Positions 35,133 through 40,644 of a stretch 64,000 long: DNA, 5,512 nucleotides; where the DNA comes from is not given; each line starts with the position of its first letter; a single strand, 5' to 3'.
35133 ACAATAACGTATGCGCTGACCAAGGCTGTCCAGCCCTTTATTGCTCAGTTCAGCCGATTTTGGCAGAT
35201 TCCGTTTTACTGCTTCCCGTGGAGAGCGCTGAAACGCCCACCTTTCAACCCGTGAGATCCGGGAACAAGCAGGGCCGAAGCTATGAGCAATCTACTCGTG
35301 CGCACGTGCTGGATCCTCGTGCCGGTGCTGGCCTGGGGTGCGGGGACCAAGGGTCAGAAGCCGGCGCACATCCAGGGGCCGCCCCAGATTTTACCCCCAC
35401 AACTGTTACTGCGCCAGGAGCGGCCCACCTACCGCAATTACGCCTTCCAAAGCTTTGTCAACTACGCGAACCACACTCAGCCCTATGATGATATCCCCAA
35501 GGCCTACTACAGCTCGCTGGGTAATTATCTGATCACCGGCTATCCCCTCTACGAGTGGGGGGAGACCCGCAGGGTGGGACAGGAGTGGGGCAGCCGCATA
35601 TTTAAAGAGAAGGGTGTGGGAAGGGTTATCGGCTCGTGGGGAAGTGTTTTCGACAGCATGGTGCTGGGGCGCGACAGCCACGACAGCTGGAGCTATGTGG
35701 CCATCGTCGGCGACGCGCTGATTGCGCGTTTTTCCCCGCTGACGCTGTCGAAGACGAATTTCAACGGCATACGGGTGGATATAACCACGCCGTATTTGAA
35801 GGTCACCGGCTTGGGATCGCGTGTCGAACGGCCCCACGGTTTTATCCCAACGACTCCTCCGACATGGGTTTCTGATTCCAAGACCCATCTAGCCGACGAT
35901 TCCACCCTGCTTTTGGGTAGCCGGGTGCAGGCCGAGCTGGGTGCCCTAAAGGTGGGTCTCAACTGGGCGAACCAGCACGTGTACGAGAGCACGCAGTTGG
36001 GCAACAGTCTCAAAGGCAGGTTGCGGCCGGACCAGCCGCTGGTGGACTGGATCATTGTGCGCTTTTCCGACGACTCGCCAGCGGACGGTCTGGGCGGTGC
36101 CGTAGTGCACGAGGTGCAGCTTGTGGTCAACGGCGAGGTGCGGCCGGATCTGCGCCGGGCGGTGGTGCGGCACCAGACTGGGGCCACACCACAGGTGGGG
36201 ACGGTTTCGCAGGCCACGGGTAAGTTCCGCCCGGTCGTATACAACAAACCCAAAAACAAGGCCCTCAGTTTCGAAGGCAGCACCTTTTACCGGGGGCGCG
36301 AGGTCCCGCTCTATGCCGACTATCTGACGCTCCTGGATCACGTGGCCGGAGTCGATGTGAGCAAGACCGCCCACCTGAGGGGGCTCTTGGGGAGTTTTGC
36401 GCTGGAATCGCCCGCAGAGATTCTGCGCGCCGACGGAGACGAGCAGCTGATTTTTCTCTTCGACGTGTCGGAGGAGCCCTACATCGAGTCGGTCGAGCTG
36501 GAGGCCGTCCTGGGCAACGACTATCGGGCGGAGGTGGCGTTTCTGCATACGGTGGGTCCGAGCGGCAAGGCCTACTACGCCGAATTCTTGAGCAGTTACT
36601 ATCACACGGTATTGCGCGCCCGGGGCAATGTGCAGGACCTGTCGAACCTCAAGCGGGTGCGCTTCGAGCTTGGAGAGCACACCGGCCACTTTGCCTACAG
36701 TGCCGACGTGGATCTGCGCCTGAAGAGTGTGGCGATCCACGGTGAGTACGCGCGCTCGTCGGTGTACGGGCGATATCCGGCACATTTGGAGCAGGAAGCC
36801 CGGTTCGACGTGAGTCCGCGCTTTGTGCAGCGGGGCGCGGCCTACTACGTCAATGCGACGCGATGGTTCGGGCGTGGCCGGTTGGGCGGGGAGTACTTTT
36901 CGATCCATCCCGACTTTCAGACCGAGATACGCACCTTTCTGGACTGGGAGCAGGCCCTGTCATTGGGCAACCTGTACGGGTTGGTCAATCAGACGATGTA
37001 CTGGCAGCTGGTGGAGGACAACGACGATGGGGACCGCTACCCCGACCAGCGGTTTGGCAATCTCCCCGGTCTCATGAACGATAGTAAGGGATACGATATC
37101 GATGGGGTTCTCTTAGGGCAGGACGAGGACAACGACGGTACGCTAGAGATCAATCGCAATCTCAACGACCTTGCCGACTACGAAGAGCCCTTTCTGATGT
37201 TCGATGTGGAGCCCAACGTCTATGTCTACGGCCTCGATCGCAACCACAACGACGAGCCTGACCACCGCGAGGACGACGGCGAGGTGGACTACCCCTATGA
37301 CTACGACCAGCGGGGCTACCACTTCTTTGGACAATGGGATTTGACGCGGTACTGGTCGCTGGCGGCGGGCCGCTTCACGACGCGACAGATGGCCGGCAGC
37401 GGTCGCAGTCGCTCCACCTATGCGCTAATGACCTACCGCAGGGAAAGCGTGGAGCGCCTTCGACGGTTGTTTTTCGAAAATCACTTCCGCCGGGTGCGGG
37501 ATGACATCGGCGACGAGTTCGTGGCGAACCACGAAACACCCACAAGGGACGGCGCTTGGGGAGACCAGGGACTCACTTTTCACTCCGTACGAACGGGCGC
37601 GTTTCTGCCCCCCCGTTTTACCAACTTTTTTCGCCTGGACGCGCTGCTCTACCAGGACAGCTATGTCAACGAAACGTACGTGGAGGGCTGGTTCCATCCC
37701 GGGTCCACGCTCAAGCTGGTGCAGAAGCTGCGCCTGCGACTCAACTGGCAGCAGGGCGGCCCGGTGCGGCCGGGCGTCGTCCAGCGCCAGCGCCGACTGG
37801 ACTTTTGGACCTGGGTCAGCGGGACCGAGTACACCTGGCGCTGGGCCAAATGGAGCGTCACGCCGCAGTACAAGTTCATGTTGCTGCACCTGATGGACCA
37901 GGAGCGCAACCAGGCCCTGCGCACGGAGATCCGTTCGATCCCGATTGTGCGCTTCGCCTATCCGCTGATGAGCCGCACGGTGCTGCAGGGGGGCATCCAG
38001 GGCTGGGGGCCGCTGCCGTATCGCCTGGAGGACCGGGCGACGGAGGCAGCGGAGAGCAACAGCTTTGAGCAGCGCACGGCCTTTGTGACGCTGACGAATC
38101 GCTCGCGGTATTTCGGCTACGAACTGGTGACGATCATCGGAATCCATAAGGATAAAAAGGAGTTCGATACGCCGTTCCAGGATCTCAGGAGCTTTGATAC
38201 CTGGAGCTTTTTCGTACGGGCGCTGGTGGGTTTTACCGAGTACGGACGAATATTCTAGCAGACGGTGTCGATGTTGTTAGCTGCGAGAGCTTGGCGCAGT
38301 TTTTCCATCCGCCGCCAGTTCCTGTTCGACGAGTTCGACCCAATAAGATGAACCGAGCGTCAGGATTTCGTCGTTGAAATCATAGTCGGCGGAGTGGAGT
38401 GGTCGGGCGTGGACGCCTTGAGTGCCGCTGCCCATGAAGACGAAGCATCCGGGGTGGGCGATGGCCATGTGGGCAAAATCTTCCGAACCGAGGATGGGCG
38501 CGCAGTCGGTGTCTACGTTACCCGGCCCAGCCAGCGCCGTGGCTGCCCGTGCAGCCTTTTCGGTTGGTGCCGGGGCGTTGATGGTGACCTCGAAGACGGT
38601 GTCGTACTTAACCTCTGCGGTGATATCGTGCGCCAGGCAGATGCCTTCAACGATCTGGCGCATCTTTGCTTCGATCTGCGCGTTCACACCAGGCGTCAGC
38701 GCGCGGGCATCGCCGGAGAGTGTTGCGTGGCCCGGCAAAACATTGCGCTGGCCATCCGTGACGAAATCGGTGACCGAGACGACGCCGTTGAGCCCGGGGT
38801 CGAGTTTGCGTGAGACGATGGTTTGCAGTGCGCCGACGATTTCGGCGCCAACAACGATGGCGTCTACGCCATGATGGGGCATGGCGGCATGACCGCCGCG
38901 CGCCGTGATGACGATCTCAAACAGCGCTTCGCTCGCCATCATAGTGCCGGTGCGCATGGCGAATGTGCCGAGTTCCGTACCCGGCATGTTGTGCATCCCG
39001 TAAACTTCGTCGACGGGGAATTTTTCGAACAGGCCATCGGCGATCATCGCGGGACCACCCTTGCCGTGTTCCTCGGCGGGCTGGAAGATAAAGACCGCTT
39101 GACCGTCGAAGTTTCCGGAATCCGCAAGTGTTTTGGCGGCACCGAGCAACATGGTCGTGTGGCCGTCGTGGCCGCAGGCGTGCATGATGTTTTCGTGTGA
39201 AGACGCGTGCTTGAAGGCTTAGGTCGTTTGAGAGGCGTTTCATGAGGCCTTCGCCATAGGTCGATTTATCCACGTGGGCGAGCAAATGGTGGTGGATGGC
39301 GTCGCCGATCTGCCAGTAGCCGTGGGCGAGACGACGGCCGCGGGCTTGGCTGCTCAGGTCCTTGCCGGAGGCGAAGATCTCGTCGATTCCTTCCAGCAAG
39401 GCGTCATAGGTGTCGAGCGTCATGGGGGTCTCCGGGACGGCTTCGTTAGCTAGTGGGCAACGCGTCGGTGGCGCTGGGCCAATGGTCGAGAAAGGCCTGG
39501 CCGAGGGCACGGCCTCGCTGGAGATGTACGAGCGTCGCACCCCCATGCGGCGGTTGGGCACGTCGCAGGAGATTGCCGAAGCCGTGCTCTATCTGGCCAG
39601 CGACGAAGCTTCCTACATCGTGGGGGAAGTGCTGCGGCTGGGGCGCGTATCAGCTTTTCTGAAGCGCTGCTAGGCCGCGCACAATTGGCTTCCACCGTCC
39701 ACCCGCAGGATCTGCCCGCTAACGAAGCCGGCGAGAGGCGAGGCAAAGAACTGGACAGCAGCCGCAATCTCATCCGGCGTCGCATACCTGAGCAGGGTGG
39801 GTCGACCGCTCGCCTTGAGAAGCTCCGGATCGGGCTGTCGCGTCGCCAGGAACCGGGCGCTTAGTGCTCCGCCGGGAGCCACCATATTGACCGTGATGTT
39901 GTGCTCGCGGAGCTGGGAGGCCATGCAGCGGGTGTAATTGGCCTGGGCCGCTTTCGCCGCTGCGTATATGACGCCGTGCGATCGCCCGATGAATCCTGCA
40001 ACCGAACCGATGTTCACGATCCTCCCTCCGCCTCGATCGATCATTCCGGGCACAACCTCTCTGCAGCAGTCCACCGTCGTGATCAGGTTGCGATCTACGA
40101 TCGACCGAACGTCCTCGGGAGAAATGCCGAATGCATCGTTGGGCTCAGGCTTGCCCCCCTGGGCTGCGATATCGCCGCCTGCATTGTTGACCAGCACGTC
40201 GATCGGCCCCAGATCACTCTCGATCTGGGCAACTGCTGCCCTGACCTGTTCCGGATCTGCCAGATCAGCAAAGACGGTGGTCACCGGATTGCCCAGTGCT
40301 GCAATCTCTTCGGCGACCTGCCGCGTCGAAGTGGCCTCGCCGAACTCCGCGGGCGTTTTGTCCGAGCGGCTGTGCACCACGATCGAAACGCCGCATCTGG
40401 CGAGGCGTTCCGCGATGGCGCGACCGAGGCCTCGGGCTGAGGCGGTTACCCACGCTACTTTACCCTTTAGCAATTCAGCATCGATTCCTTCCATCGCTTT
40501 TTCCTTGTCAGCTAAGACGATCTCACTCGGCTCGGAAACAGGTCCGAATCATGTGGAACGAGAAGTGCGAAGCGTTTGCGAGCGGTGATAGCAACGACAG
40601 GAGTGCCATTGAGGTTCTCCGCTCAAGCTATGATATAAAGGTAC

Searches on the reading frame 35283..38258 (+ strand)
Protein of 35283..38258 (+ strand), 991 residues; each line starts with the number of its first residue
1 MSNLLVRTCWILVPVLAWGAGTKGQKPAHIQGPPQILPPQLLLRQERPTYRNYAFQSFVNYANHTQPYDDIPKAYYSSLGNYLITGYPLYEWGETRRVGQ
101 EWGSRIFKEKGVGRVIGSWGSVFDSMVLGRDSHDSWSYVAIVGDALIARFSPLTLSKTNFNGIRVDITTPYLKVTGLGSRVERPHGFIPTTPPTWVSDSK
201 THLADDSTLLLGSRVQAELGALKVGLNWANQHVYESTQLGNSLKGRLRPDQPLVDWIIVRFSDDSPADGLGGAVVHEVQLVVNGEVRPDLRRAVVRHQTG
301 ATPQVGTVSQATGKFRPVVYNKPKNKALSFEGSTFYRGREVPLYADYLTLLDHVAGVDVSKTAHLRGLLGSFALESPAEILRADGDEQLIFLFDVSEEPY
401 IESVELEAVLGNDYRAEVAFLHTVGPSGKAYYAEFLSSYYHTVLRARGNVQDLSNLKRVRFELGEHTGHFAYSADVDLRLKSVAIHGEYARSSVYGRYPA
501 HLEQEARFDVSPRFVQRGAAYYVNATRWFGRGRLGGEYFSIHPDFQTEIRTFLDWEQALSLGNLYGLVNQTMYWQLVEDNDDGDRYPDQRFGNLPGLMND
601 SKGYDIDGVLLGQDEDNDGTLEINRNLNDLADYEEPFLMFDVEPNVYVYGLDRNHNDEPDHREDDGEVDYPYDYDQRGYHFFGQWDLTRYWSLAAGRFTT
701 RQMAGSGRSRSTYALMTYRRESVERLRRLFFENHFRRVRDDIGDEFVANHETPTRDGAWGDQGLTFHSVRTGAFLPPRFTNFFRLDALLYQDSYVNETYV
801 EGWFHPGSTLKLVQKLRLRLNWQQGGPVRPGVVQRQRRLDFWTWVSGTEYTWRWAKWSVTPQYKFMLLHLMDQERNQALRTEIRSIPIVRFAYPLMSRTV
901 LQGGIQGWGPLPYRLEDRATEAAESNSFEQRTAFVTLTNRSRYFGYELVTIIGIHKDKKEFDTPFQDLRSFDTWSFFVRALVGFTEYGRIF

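Call 22: search_protein_families(library=pfam, proteins=[window:35283-38258:+], max_evalue=0.0001)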
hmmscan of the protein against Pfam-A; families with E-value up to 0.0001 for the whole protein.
window:35283-38258:+ (991 aa): 1 family
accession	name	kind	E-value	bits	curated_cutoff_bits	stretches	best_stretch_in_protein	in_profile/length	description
PF21620.4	SlpA_C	-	2.9e-05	23.1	35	1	461-547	232-303/656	S-layer protein SlpA, beta-barrel domain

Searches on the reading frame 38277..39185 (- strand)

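Call 65: search_protein_families(library=pfam, proteins=[window:38277-39185:-], max_evalue=0.0001)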
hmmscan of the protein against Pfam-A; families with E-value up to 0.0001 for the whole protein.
window:38277-39185:- (302 aa): 2 families
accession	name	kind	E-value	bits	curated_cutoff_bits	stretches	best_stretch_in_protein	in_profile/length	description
PF01546.33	Peptidase_M20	-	1.8e-30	106.8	24.6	1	1-287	28-205/206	Peptidase family M20/M25/M40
PF07687.19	M20_dimer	-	1e-08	35.5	21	1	89-181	9-101/107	Peptidase dimerisation domain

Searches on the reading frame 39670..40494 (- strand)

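Call 65: search_protein_families(library=pfam, proteins=[window:39670-40494:-], max_evalue=0.0001)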
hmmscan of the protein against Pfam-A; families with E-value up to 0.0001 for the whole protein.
window:39670-40494:- (274 aa): 3 families
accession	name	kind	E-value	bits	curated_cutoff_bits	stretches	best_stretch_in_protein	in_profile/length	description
PF00106.31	adh_short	-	4e-47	160.7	26.6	1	12-212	1-184/195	short chain dehydrogenase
PF13561.12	adh_short_C2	-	3.2e-45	155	27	1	18-268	3-234/236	Enoyl-(Acyl carrier protein) reductase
PF08659.16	KR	-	2.8e-09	37.6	22.6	1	15-106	4-90/180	KR domain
